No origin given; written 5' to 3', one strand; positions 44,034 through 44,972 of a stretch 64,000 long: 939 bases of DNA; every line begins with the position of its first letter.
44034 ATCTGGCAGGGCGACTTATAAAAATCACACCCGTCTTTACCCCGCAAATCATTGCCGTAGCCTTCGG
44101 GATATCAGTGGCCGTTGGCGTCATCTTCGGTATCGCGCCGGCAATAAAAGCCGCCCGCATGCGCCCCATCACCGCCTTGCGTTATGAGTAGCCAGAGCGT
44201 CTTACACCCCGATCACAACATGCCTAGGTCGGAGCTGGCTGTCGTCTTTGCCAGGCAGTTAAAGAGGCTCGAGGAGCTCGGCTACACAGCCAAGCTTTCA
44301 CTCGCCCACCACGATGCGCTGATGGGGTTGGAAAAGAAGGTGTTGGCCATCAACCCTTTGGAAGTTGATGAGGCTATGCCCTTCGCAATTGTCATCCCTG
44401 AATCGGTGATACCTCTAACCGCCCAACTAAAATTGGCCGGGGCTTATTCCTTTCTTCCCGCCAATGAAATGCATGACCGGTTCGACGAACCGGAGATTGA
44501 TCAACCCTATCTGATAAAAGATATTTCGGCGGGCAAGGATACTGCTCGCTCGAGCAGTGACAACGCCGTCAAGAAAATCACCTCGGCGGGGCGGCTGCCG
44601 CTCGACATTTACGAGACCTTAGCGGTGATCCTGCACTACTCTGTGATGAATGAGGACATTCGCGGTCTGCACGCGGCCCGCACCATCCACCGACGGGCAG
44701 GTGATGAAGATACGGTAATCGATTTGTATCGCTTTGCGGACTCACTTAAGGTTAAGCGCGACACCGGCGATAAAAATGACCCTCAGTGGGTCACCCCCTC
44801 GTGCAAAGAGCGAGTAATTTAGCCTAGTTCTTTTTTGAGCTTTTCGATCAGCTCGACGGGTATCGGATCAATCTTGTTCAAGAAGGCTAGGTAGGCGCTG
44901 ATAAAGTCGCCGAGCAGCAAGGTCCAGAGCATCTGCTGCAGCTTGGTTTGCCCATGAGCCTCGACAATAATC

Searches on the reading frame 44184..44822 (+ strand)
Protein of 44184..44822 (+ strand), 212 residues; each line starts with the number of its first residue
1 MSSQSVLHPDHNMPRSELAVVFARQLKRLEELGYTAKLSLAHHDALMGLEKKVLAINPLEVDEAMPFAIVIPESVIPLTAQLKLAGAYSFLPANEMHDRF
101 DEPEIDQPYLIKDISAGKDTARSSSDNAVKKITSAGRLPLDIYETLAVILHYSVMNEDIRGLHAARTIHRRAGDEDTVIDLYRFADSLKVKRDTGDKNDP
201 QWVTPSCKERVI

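Call 40: search_protein_families(library=pfam, proteins=[window:44184-44822:+], max_evalue=0.01)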
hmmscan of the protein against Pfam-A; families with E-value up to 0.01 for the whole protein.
window:44184-44822:+ (212 aa): 1 family
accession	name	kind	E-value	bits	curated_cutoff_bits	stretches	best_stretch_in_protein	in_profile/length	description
PF18959.5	DUF5701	-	4.3e-07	30.3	27.4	1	66-155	38-136/206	Family of unknown function (DUF5701)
